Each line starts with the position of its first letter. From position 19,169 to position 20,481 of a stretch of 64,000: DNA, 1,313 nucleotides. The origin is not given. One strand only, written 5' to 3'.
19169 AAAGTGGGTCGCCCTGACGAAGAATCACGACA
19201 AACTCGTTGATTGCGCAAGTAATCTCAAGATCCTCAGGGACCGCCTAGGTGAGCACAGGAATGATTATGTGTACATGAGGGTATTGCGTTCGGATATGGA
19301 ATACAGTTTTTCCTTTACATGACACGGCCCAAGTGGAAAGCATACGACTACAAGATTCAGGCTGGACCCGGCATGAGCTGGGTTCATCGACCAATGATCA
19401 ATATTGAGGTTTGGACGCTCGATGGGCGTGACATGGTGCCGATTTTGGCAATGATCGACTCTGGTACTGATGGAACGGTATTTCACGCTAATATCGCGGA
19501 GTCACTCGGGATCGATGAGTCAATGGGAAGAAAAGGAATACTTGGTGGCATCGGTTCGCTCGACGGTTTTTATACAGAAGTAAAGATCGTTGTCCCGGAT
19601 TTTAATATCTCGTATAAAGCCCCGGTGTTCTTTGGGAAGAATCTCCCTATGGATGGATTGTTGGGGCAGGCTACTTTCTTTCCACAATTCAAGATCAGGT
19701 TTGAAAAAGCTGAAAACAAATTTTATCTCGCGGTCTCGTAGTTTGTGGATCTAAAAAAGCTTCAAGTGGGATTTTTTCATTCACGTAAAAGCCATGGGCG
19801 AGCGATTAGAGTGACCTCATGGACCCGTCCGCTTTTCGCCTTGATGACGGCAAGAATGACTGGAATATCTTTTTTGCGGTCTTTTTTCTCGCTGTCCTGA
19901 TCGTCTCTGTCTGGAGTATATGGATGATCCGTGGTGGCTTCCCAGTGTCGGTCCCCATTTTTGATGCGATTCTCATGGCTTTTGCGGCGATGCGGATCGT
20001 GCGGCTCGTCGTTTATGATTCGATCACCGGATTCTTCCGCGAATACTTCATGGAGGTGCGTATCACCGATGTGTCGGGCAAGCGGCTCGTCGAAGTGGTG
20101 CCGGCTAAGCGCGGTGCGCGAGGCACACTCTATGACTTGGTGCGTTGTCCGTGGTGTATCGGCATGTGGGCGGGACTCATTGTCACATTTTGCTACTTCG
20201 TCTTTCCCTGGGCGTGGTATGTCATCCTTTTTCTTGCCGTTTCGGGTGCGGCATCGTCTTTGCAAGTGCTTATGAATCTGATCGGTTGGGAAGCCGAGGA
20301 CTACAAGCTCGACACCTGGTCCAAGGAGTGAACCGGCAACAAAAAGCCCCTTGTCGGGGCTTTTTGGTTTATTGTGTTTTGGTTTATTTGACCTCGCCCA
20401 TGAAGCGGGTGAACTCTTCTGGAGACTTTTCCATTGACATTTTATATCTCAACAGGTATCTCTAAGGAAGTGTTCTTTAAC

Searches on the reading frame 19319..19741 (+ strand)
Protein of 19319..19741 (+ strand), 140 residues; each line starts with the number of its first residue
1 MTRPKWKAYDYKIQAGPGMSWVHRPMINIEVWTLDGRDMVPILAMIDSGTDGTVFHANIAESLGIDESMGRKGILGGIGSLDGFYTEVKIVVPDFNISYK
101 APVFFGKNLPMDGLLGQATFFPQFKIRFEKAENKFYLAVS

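Call 4: search_protein_families(library=pfam, proteins=[window:19319-19741:+], max_evalue=0.01)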
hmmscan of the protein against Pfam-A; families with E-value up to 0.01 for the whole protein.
window:19319-19741:+ (140 aa): 1 family
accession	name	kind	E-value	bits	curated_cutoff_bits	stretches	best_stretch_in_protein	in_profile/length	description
PF13650.11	Asp_protease_2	-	0.00045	21.3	24.3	1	40-117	8-88/90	Aspartyl protease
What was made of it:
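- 19080..19741 (+): orf80 plus a retropepsin-like ORF, together with the flanking non-coding DNA from 18977 to 19770. This is the lower-GC block unique to this genome and is a separate acquisition. There is a weak Asp_protease_2 hit (call 4).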

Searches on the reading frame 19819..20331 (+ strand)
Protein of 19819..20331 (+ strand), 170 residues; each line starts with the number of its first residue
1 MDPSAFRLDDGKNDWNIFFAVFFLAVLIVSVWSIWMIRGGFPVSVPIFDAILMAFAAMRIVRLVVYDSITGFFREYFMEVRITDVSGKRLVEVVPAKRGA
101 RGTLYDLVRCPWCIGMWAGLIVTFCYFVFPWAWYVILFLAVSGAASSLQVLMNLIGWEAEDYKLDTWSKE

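Call 4: search_protein_families(library=pfam, proteins=[window:19819-20331:+], max_evalue=0.01)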
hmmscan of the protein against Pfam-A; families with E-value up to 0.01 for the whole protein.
window:19819-20331:+ (170 aa): 1 family
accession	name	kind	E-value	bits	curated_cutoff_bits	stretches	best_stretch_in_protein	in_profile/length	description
PF07098.16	DUF1360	-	7.5e-21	74.5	21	1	52-151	1-101/102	Protein of unknown function (DUF1360)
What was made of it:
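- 19819..20331 (+): DUF1360 gene. It belongs to the older arrangement DUF1360-term2-rplT. Pfam E 7.5e-21 (call 4).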

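Call 22: find_homologous_proteins(query=window:19819-20331:+, max_evalue=0.001)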
Query window:19819-20331:+ (170 aa): 37 proteins with E <= 0.001 among 83 candidates.
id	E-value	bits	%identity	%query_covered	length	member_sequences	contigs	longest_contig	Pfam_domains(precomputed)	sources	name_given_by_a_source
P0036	6.2e-109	380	100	100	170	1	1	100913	PF07098.17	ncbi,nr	ncbi:DUF1360 domain-containing protein [Candidatus Kaiserbacteria bacterium]|nr:DUF1360 domain-conta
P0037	1.4e-86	307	81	100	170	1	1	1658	PF07098.17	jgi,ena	-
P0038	1.1e-83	297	78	100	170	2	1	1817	PF07098.17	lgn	-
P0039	6.4e-58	214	54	98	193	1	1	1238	PF07098.17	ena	-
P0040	2.8e-57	211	54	100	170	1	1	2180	PF07098.17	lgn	-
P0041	1.6e-55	206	55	96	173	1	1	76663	PF07098.17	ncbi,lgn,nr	ncbi:MAG: hypothetical protein JWL87_704 [Candidatus Adlerbacteria bacterium]|nr:hypothetical protei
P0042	4.7e-55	204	56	100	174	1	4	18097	PF07098.17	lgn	-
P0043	6.1e-54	201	53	96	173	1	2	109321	PF07098.17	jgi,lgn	jgi:hypothetical protein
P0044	7.8e-54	200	51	98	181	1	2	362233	PF07098.17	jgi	jgi:hypothetical protein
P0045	1.9e-53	199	53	99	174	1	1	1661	PF07098.17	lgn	-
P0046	2.5e-53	199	50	100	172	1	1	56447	PF07098.17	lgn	-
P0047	6.2e-53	197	55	96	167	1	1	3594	PF07098.17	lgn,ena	-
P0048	9.5e-53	197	64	79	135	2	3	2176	PF07098.17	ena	-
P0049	2.4e-51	192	51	99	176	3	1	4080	PF07098.17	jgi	jgi:hypothetical protein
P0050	3.1e-51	192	53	94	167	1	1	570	PF07098.17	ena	-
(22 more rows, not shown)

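Call 23: find_encoding_contigs(protein=P0037, flank=6000, max_places=6)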
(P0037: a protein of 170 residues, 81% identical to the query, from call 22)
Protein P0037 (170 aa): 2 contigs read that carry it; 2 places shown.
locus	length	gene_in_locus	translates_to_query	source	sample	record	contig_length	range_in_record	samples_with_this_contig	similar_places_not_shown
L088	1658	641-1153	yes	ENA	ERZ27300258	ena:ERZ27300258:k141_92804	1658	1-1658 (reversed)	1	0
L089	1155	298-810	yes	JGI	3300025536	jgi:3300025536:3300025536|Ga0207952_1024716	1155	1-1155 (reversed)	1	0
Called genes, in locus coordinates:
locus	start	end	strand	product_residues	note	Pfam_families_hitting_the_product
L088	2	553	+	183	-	?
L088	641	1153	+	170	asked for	PF07098:DUF1360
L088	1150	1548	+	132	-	-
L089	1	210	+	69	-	?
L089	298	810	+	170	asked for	PF07098:DUF1360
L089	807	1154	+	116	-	?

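Call 24: find_encoding_contigs(protein=P0038, flank=6000, max_places=6)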
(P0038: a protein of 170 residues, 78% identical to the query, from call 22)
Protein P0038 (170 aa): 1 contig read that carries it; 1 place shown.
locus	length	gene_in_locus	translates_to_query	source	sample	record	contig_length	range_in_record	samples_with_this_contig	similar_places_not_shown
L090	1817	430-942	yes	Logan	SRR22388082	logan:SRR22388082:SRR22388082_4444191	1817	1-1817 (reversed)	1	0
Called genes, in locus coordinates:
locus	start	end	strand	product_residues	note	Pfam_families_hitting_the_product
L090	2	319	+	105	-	?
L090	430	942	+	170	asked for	PF07098:DUF1360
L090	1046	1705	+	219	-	PF00702:Hydrolase, PF13419:HAD_2, PF13242:Hydrolase_like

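Call 32: search_protein_families(library=pfam, proteins=[L090:1046-1705:+, L090:2-319:+, L088:2-553:+], max_evalue=0.01)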
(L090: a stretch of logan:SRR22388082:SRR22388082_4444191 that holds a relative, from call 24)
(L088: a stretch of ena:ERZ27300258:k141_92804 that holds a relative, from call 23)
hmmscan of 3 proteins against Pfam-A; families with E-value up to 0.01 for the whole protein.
L090:1046-1705:+ (219 aa): 4 families
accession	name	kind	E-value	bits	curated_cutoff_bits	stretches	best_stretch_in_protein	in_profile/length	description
PF13419.12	HAD_2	-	7.9e-28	98.2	23.8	1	7-187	1-177/178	Haloacid dehalogenase-like hydrolase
PF00702.32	Hydrolase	-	3.4e-23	83.5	26.4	1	7-182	4-191/191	haloacid dehalogenase-like hydrolase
PF13242.12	Hydrolase_like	-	1.1e-08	35.3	22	1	142-206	1-73/75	HAD-hyrolase-like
PF12710.13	HAD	-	0.0028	18.6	27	1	8-169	2-179/189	haloacid dehalogenase-like hydrolase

L090:2-319:+ (105 aa): 3 families
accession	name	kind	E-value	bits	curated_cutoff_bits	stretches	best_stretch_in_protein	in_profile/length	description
PF00293.34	NUDIX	-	4.8e-07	30.3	21.1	1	3-82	33-116/134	NUDIX domain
PF23415.1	MAPB1_N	-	0.0021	17.7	27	1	20-85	80-145/197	Microtubule-associated protein 1B N-terminal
PF04808.17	CTV_P23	-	0.0028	17.7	22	1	20-63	90-133/209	Citrus tristeza virus (CTV) P23 protein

L088:2-553:+ (183 aa): 3 families
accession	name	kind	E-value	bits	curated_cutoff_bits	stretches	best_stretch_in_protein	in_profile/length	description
PF13419.12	HAD_2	-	4.8e-19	69.6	23.8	1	9-153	37-177/178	Haloacid dehalogenase-like hydrolase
PF00702.32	Hydrolase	-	3.2e-17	64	26.4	1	55-147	98-190/191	haloacid dehalogenase-like hydrolase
PF13242.12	Hydrolase_like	-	0.0023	18.2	22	1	110-155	3-49/75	HAD-hyrolase-like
